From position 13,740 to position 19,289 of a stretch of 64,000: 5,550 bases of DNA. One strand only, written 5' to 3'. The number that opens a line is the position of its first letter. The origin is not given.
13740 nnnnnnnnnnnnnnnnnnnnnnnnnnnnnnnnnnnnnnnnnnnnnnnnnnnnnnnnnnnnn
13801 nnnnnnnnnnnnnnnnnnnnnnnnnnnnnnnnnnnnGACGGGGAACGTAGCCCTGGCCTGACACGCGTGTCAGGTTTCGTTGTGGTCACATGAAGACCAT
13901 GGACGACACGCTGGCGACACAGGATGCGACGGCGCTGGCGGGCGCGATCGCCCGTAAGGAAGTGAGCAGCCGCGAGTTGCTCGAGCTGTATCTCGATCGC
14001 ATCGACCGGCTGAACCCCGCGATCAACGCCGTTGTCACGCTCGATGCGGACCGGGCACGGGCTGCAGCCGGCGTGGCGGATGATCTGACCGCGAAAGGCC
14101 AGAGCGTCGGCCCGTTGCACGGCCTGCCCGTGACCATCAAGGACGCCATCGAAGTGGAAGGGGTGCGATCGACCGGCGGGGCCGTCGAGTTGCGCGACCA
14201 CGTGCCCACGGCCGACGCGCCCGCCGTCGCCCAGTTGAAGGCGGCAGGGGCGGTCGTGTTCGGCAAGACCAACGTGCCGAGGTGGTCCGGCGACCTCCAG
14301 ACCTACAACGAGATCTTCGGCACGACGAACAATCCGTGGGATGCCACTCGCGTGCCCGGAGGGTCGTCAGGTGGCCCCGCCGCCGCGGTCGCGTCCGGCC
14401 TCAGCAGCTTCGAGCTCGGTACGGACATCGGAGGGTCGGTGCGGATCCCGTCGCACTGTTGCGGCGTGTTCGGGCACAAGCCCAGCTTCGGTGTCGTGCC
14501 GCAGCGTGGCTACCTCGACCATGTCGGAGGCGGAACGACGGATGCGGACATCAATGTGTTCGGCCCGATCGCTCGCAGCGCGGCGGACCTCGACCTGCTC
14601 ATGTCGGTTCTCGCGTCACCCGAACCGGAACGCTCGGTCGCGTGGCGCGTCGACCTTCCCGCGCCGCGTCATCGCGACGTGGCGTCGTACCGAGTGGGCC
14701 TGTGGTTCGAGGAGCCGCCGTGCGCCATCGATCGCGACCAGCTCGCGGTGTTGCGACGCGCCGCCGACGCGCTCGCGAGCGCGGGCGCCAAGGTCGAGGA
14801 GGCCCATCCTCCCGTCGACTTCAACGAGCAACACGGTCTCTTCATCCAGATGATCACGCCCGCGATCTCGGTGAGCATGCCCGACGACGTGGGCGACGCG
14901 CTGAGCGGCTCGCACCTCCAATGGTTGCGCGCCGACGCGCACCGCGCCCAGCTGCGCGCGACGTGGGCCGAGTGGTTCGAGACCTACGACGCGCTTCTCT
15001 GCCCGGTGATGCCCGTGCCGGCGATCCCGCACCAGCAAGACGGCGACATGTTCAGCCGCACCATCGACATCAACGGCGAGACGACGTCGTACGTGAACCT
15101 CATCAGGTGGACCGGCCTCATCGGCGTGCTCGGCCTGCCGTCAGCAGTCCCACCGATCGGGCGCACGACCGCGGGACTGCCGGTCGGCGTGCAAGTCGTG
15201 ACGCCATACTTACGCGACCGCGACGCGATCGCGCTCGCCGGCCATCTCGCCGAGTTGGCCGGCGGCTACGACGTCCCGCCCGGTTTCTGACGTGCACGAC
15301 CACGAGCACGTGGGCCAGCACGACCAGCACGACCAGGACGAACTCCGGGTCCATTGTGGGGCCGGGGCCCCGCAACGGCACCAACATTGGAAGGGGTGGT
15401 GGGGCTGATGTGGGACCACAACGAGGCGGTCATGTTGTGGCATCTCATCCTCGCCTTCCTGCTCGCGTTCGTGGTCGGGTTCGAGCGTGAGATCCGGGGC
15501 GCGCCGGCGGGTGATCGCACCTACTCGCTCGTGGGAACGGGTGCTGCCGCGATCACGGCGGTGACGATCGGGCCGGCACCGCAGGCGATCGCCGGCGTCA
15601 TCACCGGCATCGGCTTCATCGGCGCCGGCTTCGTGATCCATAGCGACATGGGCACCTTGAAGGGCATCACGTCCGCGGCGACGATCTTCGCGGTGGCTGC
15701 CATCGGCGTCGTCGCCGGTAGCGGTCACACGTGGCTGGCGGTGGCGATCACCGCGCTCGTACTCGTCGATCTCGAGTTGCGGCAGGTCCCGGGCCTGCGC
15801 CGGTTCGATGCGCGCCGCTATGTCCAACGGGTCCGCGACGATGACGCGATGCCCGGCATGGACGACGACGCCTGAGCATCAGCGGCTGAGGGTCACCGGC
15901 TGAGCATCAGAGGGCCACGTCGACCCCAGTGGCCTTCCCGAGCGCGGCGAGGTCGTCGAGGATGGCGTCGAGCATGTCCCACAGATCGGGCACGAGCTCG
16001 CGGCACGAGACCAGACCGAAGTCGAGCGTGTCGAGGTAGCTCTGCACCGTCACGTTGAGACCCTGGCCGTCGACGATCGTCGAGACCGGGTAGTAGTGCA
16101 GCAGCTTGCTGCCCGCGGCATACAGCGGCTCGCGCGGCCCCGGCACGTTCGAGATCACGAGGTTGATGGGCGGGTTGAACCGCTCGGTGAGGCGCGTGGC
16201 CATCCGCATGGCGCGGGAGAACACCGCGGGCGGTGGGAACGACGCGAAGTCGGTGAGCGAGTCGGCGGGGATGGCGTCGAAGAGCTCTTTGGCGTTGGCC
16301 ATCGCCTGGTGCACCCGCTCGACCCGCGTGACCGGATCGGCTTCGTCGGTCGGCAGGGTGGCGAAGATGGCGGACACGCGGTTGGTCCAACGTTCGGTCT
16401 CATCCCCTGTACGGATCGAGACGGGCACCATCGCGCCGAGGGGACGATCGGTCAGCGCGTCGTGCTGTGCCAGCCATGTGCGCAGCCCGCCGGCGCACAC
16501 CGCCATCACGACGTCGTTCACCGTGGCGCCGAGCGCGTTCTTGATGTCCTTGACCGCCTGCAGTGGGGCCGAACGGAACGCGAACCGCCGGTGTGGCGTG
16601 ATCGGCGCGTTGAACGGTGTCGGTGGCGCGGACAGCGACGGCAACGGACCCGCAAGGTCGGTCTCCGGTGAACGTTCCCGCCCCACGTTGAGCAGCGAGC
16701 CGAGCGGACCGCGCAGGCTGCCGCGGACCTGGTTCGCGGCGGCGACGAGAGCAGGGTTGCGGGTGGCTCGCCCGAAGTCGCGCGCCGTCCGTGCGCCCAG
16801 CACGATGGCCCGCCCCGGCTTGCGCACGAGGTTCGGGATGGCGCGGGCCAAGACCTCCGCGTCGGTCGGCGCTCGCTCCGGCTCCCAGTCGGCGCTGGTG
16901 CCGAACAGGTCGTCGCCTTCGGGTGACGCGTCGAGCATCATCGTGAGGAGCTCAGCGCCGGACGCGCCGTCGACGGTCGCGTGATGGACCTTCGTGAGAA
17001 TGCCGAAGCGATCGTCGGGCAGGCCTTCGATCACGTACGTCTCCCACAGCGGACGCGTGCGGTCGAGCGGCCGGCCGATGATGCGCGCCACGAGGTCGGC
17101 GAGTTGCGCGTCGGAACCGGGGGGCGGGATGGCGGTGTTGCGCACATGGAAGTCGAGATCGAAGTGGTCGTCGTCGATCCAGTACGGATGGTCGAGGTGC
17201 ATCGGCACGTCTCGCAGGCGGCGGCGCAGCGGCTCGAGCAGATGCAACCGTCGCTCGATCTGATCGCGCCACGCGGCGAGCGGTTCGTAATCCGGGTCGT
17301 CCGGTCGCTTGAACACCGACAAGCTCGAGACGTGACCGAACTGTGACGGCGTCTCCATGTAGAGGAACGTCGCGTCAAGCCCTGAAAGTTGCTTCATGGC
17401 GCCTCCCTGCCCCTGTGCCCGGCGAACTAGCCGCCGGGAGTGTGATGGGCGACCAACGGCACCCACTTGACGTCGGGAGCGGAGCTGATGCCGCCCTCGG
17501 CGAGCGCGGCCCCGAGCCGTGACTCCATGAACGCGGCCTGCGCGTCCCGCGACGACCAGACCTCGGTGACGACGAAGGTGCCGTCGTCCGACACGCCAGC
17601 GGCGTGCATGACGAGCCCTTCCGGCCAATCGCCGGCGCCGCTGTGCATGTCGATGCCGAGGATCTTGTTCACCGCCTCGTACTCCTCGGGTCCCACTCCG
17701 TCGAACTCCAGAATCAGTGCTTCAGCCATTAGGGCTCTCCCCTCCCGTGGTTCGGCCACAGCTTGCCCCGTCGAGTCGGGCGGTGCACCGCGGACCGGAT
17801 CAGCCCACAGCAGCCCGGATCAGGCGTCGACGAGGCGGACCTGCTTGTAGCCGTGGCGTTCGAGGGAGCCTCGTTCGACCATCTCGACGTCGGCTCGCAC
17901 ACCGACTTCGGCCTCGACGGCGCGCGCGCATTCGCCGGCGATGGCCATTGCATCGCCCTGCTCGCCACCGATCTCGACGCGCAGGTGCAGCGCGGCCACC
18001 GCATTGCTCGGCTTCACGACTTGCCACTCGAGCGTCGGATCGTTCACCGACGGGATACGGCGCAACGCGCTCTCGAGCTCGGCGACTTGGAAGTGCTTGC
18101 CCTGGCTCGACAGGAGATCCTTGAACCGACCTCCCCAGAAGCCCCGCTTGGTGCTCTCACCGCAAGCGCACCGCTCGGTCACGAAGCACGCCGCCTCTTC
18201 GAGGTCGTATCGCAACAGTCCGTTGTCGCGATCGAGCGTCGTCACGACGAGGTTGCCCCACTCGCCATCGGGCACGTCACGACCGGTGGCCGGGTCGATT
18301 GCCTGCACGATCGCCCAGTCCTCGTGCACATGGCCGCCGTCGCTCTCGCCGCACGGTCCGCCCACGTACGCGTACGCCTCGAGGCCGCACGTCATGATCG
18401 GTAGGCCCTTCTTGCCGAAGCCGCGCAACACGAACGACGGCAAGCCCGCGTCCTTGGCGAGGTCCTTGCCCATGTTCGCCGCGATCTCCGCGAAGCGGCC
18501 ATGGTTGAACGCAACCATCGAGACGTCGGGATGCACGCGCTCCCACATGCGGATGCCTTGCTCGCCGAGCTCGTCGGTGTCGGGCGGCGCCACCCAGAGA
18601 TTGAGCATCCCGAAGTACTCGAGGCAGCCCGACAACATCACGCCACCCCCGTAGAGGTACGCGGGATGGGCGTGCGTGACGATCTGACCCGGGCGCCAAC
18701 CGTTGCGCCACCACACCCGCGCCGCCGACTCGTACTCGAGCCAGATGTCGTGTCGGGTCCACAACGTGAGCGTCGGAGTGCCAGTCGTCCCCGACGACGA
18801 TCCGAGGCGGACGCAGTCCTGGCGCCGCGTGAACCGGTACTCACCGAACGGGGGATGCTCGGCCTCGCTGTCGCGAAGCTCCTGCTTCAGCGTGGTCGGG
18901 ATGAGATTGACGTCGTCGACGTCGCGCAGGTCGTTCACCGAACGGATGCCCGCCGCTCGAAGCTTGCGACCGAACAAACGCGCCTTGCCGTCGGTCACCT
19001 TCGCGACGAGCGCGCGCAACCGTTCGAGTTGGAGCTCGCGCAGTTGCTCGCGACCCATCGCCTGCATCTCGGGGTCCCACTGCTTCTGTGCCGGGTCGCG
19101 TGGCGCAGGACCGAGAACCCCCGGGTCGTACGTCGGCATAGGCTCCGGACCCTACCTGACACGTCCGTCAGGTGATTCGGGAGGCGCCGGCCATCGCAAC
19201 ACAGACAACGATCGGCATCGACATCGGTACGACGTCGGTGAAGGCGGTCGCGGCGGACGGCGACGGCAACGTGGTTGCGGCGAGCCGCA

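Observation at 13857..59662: Regulon defined by a TGAC-N6-GTCA palindromic operator at 14 sites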

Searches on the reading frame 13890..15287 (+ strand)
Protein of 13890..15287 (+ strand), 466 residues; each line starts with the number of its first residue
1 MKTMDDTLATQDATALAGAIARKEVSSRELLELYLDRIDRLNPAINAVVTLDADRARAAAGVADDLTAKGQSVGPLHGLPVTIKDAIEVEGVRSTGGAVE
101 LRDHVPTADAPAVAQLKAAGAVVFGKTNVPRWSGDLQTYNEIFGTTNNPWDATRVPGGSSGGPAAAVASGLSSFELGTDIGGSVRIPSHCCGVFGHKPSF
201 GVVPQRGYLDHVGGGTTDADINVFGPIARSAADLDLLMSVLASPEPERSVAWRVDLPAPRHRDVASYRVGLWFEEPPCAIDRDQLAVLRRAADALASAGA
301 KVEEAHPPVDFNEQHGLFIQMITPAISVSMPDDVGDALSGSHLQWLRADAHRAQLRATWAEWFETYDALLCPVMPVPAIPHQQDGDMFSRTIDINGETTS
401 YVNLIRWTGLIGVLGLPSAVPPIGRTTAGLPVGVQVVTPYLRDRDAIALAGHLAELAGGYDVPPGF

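Call 6: find_encoding_contigs(protein=window:13890-15287:+, flank=10000, max_places=3)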
Protein window:13890-15287:+ (466 aa): 2 contigs read that carry it; 2 places shown.
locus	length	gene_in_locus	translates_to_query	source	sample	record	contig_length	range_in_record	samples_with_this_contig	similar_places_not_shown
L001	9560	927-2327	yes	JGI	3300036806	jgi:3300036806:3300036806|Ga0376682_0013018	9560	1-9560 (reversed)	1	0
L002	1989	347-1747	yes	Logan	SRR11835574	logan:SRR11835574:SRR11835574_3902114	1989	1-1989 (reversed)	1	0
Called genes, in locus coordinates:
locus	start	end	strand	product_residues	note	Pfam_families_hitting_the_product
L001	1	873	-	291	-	?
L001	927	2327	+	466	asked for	PF01425:Amidase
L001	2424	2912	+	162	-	PF02308:MgtC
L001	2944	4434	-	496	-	PF03007:WS_DGAT_cat, PF06974:WS_DGAT_C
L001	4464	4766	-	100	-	-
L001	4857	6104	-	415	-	PF14535:AMP-binding_C_2 (weak)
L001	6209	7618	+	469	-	PF00370:FGGY_N (weak), PF02782:FGGY_C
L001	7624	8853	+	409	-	PF00067:p450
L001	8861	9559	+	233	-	?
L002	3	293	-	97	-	?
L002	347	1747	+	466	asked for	PF01425:Amidase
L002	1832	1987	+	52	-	?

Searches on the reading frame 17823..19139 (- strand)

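Call 10: search_protein_families(library=pfam, proteins=[window:17823-19139:-])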
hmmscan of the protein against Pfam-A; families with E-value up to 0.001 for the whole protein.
window:17823-19139:- (439 aa): 1 family
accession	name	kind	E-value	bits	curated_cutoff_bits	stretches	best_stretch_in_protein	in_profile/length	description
PF14535.12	AMP-binding_C_2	-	1.6e-06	28.7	25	1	356-438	10-94/96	AMP-binding enzyme C-terminal domain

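Call 34: search_protein_families(library=ncbifam, proteins=[window:17823-19139:-])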
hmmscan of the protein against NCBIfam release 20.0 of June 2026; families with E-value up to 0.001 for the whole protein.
window:17823-19139:- (439 aa): 6 families
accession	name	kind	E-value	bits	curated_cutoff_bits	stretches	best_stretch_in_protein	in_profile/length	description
NF041878.1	paak_haloarch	equivalog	3.4e-34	118.2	700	2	25-228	5-198/427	phenylacetate--CoA ligase PaaK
TIGR02155.1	PA_CoA_ligase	equivalog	1.1e-33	116.4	646.3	2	28-209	3-173/422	phenylacetate--CoA ligase PaaK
NF045666.1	DVU1553_fam_AMP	equivalog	6.7e-21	74.7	300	2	262-332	252-323/331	DVU_1553 family AMP-dependent CoA ligase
NF053551.1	FlxY_rubin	equivalog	2.8e-16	59.3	520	1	263-431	246-410/424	flexirubin biosynthesis putative acyl-CoA ligase FlxY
TIGR03335.1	F390_ftsA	equivalog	1.9e-12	46.7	458.7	1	260-399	244-389/445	coenzyme F390 synthetase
NF041217.1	BagE_FevW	exception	2.3e-10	40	800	1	270-427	242-393/424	bagremycin/ferroverdin synthetase BagE/FevW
